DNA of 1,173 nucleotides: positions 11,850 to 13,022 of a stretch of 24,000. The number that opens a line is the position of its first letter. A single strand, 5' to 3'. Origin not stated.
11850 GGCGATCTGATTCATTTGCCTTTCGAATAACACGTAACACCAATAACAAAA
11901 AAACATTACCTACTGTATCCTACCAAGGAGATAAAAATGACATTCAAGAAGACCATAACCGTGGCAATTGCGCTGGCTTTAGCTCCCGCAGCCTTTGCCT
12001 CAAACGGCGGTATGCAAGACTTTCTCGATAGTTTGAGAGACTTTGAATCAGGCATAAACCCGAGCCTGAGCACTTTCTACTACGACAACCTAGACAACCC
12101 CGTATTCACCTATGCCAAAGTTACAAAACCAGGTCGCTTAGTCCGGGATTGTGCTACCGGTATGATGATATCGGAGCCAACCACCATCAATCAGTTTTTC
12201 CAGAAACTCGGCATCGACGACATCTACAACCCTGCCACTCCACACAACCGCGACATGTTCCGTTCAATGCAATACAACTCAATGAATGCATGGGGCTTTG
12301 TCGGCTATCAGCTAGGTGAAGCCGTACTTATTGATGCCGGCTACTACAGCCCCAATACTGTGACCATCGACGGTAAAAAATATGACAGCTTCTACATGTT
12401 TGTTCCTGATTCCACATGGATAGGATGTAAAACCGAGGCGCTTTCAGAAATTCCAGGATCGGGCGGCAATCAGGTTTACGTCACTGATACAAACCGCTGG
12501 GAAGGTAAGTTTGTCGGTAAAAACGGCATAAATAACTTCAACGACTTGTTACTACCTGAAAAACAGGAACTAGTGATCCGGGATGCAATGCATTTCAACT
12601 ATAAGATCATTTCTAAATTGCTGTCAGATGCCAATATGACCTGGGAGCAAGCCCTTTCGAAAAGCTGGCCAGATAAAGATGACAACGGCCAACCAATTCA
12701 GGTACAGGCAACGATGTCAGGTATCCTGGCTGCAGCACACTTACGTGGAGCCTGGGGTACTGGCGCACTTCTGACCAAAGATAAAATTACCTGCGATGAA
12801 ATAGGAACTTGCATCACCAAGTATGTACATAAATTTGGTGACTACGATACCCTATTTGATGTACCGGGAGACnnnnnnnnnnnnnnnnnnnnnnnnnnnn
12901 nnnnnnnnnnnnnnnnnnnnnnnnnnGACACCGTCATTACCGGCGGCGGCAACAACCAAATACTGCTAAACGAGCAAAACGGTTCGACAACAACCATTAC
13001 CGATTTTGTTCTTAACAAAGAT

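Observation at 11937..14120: A 727-aa secreted protein with an unassigned ~300-aa N-terminal domain fused to RTX-like, B-repeat and CBM5/12 modules; possibly the last gene of the yhf-like operon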

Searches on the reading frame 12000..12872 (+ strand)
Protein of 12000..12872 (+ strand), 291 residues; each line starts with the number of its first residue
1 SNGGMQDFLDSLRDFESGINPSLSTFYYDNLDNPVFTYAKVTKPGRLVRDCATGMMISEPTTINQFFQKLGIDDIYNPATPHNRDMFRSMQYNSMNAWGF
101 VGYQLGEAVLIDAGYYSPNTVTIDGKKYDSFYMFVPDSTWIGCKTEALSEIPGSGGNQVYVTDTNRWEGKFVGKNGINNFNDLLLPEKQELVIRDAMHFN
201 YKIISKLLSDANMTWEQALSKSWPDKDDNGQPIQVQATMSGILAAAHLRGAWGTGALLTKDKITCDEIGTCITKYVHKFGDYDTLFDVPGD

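Call 14: search_solved_structures(query=A1, max_evalue=10, show_alignments=3)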
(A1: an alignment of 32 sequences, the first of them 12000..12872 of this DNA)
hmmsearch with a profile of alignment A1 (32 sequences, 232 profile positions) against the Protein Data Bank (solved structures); distinct sequences matched with E-value up to 10: 0.

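Call 25: predict_structure(alignment_id=A1)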
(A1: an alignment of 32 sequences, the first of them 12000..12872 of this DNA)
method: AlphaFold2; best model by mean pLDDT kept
length: 291 residues; sequences in the alignment: 32
mean_pLDDT: 94.9   pTM: 0.89
mean pLDDT of the five models: 94.9, 94.2, 94.1, 93.8, 93.5
residues with pLDDT >= 90: 270; 70-90: 16; 50-70: 5; < 50: 0
segments of 3 or more residues with pLDDT < 50: none
pLDDT, mean of each block of 10 residues (from residue 1): 94 97 97 95 97 97 97 97 97 97 96 96 97 95 96 88 97 97 96 95 96 96 93 96 95 96 91 96 79 53
secondary structure, 60 per line:
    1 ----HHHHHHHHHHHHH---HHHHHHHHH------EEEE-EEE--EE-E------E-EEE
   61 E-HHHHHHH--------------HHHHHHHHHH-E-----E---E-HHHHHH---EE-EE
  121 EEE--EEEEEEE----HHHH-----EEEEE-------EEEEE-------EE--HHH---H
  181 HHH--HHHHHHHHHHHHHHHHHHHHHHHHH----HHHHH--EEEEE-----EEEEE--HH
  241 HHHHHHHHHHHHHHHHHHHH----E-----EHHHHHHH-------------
elements in order: H5-17 H21-29 E36-39 E41-43 E58-61 H63-69 H84-93 H107-112 E119-123 E126-132 H137-140 E146-150 E158-162 H180-183 H186-210 H215-219 E222-226 E232-236 H239-260 H272-278

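Call 27: search_protein_representatives(alignment_id=A1)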
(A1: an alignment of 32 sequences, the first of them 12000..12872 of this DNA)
Query: 32 sequences, 232 profile positions. Proteins with E-value up to 0.001 (for the whole library): 2032; up to 1e-10: 645; up to 1e-30: 195. The best 150 are listed.
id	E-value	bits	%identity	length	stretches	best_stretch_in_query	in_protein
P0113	5.5e-132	455.5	-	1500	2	2-231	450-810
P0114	1.0e-124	431.7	-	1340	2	3-229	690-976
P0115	3.9e-110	383.9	-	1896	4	1-126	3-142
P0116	1.4e-95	336.3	-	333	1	1-230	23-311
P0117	8.2e-95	333.8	-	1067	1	3-229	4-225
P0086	2.0e-94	332.5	-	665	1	1-228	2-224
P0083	1.5e-93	329.7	-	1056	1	1-229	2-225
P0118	7.0e-91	321.0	-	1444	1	1-228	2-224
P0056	8.1e-90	317.5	-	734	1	1-232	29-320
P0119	7.4e-89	314.3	-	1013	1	2-228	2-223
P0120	1.8e-88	313.0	-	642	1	2-228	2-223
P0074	2.1e-88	312.9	-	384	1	4-228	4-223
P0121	5.1e-88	311.6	-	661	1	2-229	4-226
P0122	9.5e-88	310.7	-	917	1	2-229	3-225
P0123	1.2e-86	307.1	-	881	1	2-227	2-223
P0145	1.7e-73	264.1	-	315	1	4-229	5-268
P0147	2.0e-69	250.7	-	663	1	4-232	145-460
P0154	4.6e-62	226.7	-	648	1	3-226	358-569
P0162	6.3e-60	219.7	-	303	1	4-225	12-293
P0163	1.1e-59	218.8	-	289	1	5-225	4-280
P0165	5.5e-59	216.6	-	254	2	66-225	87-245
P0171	2.0e-57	211.5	-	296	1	2-228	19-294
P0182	3.1e-55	204.3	-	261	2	66-227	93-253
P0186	4.0e-54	200.7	-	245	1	66-226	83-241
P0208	6.4e-48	180.4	-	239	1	64-228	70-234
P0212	2.0e-47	178.8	-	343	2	66-226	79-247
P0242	2.6e-42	162.0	-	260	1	69-228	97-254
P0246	1.1e-41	160.0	-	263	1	73-227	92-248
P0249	3.1e-41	158.5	-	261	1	63-226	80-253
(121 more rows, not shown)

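Call 28: fold_search(model_id=the predicted structure, library=pdb)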
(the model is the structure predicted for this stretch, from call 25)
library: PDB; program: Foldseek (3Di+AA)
matches with E <= 10: 67; with E <= 0.001: 0
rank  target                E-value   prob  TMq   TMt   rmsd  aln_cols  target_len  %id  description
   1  8wmm_A                2.0e+00  0.01  0.11  0.04  25.6       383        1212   12  Structure of CbCas9-PcrIIC1 complex bound to 28-bp DNA substrate (20-nt complementary) (released 2024-06-05)
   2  21kl_A                2.4e+00  0.04  0.12  0.14  16.3       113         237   10  Cryo-EM structure of TasH-pre-tigRNA-dsDNA complex (released 2026-03-11)
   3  2c4k_A                3.1e+00  0.05  0.08  0.07  10.1        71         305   14  Crystal structure of human phosphoribosylpyrophosphate synthetase- associated protein 39 (PAP39) (released 2005-10-24)
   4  8caz_G                3.5e+00  0.06  0.15  0.25  10.1       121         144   18  empty 30S head (released 2023-07-26)
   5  6pqh_D                3.5e+00  0.02  0.11  0.08  19.4       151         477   11  Crystal structure of Asparagine-tRNA ligase from Elizabethkingia sp. CCUG 26117 (released 2019-07-31)
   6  9kcs                  3.7e+00  0.03  0.12  0.08  15.2       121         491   11  Crystal structure of Tagatose 4-epimerase with one glycerol from Thermoprotei archaeon (released 2025-11-05)
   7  2bki_A                3.9e+00  0.01  0.09  0.04  17.9       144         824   10  Myosin VI nucleotide-free (MDinsert2-IQ) crystal structure (released 2005-06-07)
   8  5e3c_A                3.9e+00  0.01  0.11  0.06  19.5       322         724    9  Structure of human DPP3 in complex with hemorphin like opioid peptide IVYPW (released 2016-04-13)
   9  9j83_A                4.1e+00  0.04  0.15  0.11   9.2       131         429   11  Cryo-EM structure of Aquifex aeolicus RseP E18Q mutant in complex with Fab (released 2025-03-05)
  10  8iyq_A                4.1e+00  0.01  0.11  0.04  25.5       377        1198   11  Structure of CbCas9 bound to 20-nucleotide complementary DNA substrate (released 2024-06-05)
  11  7t5h                  4.3e+00  0.05  0.12  0.26   8.6        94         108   12  Structure of rabies virus phosphoprotein C-terminal domain, wild type (released 2022-04-20)
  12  2v79_B                4.3e+00  0.02  0.08  0.16  12.1        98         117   14  Crystal Structure of the N-terminal domain of DnaD from Bacillus Subtilis (released 2008-01-15)
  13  5el5_6E               4.6e+00  0.05  0.13  0.21   7.8       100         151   15  Structure of T. thermophilus 70S ribosome complex with mRNA and tRNALys in the A-site with a U-U mismatch in the seco (released 2016-01-27)
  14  4wra_6E               4.6e+00  0.03  0.13  0.19   7.7       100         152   14  Complex of 70S ribosome with tRNA-Tyr and mRNA with A-A mismatch in the first position in the A-site and with antibio (released 2015-06-10)
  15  8hkc_F                4.8e+00  0.04  0.11  0.04  15.9       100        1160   16  Cryo-EM structure of E. coli RNAP sigma32 complex (released 2023-05-31)
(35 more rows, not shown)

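Call 29: search_protein_families(library=pfam, proteins=[P0113, P0114, P0115, P0162, P0163, P0171, P0186, P0147, P0154], max_evalue=0.01)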
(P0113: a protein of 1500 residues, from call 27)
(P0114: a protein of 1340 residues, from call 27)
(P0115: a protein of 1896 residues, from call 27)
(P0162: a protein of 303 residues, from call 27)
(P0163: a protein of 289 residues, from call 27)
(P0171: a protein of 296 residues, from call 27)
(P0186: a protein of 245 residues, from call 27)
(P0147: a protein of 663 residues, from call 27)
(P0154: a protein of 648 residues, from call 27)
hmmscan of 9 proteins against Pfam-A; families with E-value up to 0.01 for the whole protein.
P0113 (1500 aa): 0 families

P0114 (1340 aa): 4 families
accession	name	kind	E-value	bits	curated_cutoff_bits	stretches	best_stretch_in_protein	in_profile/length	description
PF00353.25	HemolysinCabind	-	2.9e-12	46.7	23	2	474-509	1-36/36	RTX calcium-binding nonapeptide repeat (4 copies)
PF25362.1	bPH_11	-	0.00033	20.5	27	0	1010-1065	15-70/125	Bacterial PH domain-like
PF21967.1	MGS_C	-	0.00059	20.5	27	0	363-408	39-84/110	Mannosylglycerate synthase C-terminal domain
PF20235.3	PIR2-like_helical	-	0.0041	17.8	27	0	297-324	24-51/116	PIR2-like, helical domain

P0115 (1896 aa): 0 families

P0162 (303 aa): 0 families

P0163 (289 aa): 0 families

P0171 (296 aa): 0 families

P0186 (245 aa): 0 families

P0147 (663 aa): 1 family
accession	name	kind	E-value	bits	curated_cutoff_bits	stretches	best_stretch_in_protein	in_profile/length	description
PF00353.25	HemolysinCabind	-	0.00019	21.7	23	1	459-490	5-36/36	RTX calcium-binding nonapeptide repeat (4 copies)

P0154 (648 aa): 0 families

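Call 30: search_protein_families(library=ncbifam, proteins=[P0162, P0163, P0117], max_evalue=0.001)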
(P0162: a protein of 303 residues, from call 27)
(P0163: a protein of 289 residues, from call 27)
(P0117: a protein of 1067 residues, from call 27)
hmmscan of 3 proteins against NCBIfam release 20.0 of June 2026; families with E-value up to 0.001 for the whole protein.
P0162 (303 aa): 0 families

P0163 (289 aa): 0 families

P0117 (1067 aa): 8 families
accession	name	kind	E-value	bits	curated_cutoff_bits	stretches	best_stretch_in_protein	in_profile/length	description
NF033943.0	RTX_toxin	subfamily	4.8e-44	150.8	1000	3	894-1052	695-854/930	RTX family hemolysin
NF046115.1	Ca_rpt_SMc04171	equivalog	2.7e-38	132.4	625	3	922-1067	414-574/574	SMc04171 family calcium-binding repeat protein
NF033203.1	entero_EhxA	exception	1.1e-34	119.8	2000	3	858-968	717-829/997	enterohemolysin EhxA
NF035945.1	Zn_serralysin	subfamily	1e-26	94.2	500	5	954-1024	324-399/462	serralysin family metalloprotease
NF053766.1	ZapA_metallo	exception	3.8e-21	75.7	940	6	917-968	334-385/483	ZapA family metalloprotease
NF050046.1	PueAB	exception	7.4e-16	57.7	670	1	947-1067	494-616/616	polyurethane esterase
NF052454.1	BtaGlycanEglC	equivalog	6.5e-14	51.7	700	1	958-1064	100-208/459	endo-1,3-1,4-beta-glycanase EglC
NF051884.1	ProteaseSapA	equivalog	1.1e-06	27.7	1200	1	759-836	326-406/644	protease SapA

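Call 51: list_cluster_members(proteins=[P0113, P0114, P0115, P0116, P0162, P0163, P0171, P0186, P0145, P0154])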
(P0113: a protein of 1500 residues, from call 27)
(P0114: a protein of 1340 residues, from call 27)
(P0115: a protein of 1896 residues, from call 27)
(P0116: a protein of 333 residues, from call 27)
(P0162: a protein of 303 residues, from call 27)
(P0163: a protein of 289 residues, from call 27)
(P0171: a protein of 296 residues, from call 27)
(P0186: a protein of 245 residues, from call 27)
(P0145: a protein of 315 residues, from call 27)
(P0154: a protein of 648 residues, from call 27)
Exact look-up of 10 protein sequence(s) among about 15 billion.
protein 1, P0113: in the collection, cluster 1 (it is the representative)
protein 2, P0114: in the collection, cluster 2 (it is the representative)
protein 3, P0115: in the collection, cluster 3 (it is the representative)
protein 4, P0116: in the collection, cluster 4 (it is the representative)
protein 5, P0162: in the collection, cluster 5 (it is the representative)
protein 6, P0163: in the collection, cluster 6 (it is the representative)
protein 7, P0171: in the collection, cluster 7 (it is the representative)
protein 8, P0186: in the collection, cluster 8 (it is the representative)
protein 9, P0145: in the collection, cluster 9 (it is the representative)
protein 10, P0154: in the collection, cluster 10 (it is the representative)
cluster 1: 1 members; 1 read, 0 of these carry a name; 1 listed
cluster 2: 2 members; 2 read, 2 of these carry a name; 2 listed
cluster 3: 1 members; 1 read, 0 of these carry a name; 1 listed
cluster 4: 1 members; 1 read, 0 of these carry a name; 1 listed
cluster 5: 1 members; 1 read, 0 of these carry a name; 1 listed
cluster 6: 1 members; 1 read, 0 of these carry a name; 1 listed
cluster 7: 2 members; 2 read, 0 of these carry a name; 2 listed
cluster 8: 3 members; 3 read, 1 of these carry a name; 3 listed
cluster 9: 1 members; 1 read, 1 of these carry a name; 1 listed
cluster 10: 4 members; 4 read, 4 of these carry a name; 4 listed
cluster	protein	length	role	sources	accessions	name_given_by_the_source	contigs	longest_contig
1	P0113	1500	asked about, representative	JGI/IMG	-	-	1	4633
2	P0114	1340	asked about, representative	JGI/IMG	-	Ca2+-binding RTX toxin-like protein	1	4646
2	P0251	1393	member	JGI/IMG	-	Ca2+-binding RTX toxin-like protein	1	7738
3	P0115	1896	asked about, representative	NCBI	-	-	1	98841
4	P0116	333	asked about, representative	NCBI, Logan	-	-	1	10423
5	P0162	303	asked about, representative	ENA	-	-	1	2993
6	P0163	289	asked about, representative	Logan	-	-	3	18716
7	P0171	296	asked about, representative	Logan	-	-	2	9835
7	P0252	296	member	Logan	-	-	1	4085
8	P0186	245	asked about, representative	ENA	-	-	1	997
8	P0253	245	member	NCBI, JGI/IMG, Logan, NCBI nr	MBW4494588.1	MAG: hypothetical protein KME26_16180 [Oscillatoria princeps RMCB-10] | hypothetical protein | hypothetical protein [Oscillatoria princeps RMCB-10]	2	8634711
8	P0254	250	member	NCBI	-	-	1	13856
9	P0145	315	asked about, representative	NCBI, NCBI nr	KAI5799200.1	hypothetical protein DFH27DRAFT_559967 [Peziza echinospora]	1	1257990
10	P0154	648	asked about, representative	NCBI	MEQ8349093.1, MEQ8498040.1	MAG: hypothetical protein RIB84_01485, partial [Sneathiellaceae bacterium]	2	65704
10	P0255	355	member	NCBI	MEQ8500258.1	MAG: hypothetical protein RIB84_12750, partial [Sneathiellaceae bacterium]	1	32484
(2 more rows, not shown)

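Call 59: search_protein_families(library=phrogs, proteins=[window:12000-12872:+, P0186, P0163, P0145], max_evalue=1)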
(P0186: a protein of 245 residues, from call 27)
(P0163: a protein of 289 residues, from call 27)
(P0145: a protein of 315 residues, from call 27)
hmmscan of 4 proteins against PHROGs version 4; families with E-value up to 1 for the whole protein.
window:12000-12872:+ (291 aa): 1 family
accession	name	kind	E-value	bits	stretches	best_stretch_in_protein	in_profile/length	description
phrog_27932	-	tail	3e-05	23.4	1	89-122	356-390/855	baseplate hub subunit and tail lysozyme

P0186 (245 aa): 1 family
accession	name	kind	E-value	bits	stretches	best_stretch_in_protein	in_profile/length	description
phrog_27932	-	tail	3.3e-13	49.8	1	81-235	356-487/855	baseplate hub subunit and tail lysozyme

P0163 (289 aa): 3 families
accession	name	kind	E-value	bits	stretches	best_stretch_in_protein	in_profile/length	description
phrog_27932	-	tail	0.0026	17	1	87-125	358-397/855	baseplate hub subunit and tail lysozyme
phrog_10053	-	unknown function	0.22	13.4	0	65-141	13-80/114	-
phrog_37342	-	unknown function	0.47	11.9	0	67-107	50-90/130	-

P0145 (315 aa): 2 families
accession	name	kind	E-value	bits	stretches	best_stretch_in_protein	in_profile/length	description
phrog_27932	-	tail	0.00033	20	1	49-141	342-429/855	baseplate hub subunit and tail lysozyme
phrog_27946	-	unknown function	0.1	13.9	1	122-153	11-42/125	-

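Call 60: search_protein_families(library=pfam, alignment_id=A4, max_evalue=10)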
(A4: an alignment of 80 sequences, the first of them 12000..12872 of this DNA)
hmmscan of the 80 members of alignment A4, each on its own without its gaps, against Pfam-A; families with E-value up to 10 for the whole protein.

A. member 1, window:12000-12872:+ (291 aa): 2 families
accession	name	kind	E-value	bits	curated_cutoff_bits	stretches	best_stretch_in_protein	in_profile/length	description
PF23147.2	GDH2_N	-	0.11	13.1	27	1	62-76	29-43/65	NAD-dependent glutamate dehydrogenase, N-terminal domain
PF02291.21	TFIID-31kDa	-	0.12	13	29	1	187-235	22-69/122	Transcription initiation factor IID, 31kD subunit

B. families by the number of members that match (of 80 scanned): 34 families (the first 25 are shown)
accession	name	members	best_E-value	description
PF01476.26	LysM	2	9.2e-09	LysM domain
PF00005.33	ABC_tran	1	5.4e-13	ABC transporter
PF13304.12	AAA_21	1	2.3e-08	AAA domain, putative AbiEii toxin, Type IV TA system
PF12163.13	HobA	1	0.0016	DNA replication regulator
PF15920.10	WHAMM-JMY_N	1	0.0071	N-terminal of Junction-mediating and WASP homolog-associated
PF08281.18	Sigma70_r4_2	1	0.015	Sigma-70, region 4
PF22036.2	MoaF_like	1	0.022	MoaF-like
PF10145.14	PhageMin_Tail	1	0.024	Phage-related minor tail protein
PF11564.14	BpuJI_N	1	0.028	Restriction endonuclease BpuJI - N terminal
PF08977.15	BOFC_N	1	0.029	Bypass of Forespore C, N terminal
PF18603.7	LAL_C2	1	0.031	L-amino acid ligase C-terminal domain 2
PF23473.1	LysM3_LYK4_5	1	0.034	LYK4/5 LysM3 domain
PF17243.7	POTRA_TamA_1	1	0.06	POTRA domain TamA domain 1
PF01042.26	Ribonuc_L-PSP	1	0.062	Endoribonuclease L-PSP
PF05331.17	DUF742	1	0.078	Protein of unknown function (DUF742)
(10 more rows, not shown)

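Call 72: search_dna_similar(query=P0186, collection=phages, mode=protein, max_evalue=0.001, max_rows=25)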
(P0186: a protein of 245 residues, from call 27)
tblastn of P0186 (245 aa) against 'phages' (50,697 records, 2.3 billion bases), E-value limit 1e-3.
Records with a match: 40; places in all: 40; records where one place covers at least 80% of the query: 0.
Best place of each record, by identity: <60% 40.
By first word of the organism name: Rhizobium 22; Tenacibaculum 5; Agrobacterium 5; Pseudoalteromonas 2; Sinorhizobium 2; Escherichia 1; Pantoea 1; Ochrobactrum 1; uncultured 1.
By host as written in the record: - 6; Rhizobium leguminosarum 4; Tenacibaculum maritimum 3; Rhizogenic Agrobacterium biovar 1 ST15.13/095 3; Rhizobium etli CFN42 3; Pseudoalteromonas sp. YD6 2; Tenacibaculum sp. 2; Agrobacterium tumefaciens C58 2; and 11 more.
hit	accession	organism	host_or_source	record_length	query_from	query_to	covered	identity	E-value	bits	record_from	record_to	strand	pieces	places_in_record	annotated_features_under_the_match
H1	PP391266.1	Escherichia phage PJNS034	Escherichia coli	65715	67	233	68%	36.3%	1e-19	93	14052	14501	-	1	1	hypothetical protein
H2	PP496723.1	Pantoea bacteriophage TacPo2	Pantoea agglomerans TAC4.III.94.1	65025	67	232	68%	35.9%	2e-18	89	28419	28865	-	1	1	hypothetical protein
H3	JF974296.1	Pseudoalteromonas phage pYD6-A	Pseudoalteromonas sp. YD6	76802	67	232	68%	35.1%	2e-15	81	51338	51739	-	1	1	hypothetical protein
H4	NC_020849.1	Pseudoalteromonas phage pYD6-A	Pseudoalteromonas sp. YD6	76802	67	232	68%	35.1%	2e-15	81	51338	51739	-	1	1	virion RNA polymerase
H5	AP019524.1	Tenacibaculum phage PTm1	Tenacibaculum maritimum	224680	81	238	64%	36.3%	2e-11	69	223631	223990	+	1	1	peptidoglycan-binding protein LysM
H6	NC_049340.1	Tenacibaculum phage PTm1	Tenacibaculum maritimum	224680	81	238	64%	36.3%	2e-11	69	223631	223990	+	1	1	baseplate hub subunit and tail lysozyme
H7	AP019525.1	Tenacibaculum phage PTm5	Tenacibaculum maritimum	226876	81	238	64%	36.3%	2e-11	69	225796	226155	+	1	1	peptidoglycan-binding protein LysM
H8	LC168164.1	Tenacibaculum phage pT24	Tenacibaculum sp.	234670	61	241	74%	30.3%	8e-8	58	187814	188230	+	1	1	peptidoglycan-binding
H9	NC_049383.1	Tenacibaculum phage pT24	Tenacibaculum sp.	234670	61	241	74%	30.3%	8e-8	58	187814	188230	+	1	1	baseplate hub subunit and tail lysozyme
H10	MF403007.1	Agrobacterium phage Atu_ph04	Agrobacterium tumefaciens C58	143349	84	231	60%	34.2%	5e-8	59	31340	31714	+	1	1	baseplate hub + tail lysozyme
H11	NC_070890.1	Agrobacterium phage Atu_ph04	Agrobacterium tumefaciens C58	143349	84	231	60%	34.2%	5e-8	59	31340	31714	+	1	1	baseplate hub + tail lysozyme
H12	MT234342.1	Agrobacterium phage OLIVR5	Rhizogenic Agrobacterium biovar 1 ...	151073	62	209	60%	31.8%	1e-4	49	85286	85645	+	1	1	baseplate hub + tail lysozyme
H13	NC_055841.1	Agrobacterium phage OLIVR5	Rhizogenic Agrobacterium biovar 1 ...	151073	62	209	60%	31.8%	1e-4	49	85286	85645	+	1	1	baseplate hub subunit and tail lysozyme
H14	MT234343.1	Agrobacterium phage OLIVR6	Rhizogenic Agrobacterium biovar 1 ...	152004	62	209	60%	31.8%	1e-4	49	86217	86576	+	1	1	baseplate hub + tail lysozyme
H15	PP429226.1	Rhizobium phage LG08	Agrobacterium radiobacter PL13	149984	62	209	60%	31.8%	1e-4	49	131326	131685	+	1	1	baseplate hub subunit and tail lysozyme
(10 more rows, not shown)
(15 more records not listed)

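Call 73: get_annotated_region(hit=H10, flank=2500)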
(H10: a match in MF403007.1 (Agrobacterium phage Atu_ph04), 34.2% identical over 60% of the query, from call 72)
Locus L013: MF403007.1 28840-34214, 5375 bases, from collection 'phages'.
description: Agrobacterium phage Atu_ph04, complete genome.
organism: Agrobacterium phage Atu_ph04 (NCBI taxid 2024263)
taxonomy: Viruses; Duplodnaviria; Heunggongvirae; Uroviricota; Caudoviricetes; Pootjesviridae; Rollinsvirus; Rollinsvirus ph04
host: Agrobacterium tumefaciens C58; source: -; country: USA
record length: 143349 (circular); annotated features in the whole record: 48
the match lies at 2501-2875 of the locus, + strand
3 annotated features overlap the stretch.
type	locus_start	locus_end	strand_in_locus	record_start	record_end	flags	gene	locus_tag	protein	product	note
CDS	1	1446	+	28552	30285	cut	-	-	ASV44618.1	terminase large subunit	Phage terminase, large subunit #T4-like phage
CDS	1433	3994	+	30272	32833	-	-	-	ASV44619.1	baseplate hub + tail lysozyme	T4-like phage baseplate hub + tail lysozyme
CDS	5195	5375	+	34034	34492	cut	-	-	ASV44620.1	hypothetical protein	T4-like hypothetical protein, T4 GC1630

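Call 74: get_annotated_region(hit=H1, flank=3000)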
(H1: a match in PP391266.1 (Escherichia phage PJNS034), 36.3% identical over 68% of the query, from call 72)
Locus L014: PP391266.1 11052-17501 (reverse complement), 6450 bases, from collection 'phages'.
description: Escherichia phage PJNS034, complete genome.
organism: Escherichia phage PJNS034 (NCBI taxid 3126091)
taxonomy: Viruses; Duplodnaviria; Heunggongvirae; Uroviricota; Caudoviricetes
host: Escherichia coli; source: farm wastewater; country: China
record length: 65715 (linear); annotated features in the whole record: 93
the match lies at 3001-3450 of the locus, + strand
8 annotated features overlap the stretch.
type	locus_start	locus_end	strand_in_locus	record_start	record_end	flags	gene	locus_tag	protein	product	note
CDS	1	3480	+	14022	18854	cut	-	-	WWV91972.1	hypothetical protein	-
CDS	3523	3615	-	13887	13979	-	-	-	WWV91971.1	hypothetical protein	-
CDS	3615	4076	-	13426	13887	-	-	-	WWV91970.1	hypothetical protein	-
CDS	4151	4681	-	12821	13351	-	-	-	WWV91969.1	hypothetical protein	-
CDS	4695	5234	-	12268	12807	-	-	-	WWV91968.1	hypothetical protein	-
CDS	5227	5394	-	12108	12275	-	-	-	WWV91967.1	hypothetical protein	-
CDS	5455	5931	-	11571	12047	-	-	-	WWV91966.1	hypothetical protein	-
CDS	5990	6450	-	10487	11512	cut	-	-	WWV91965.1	exonuclease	-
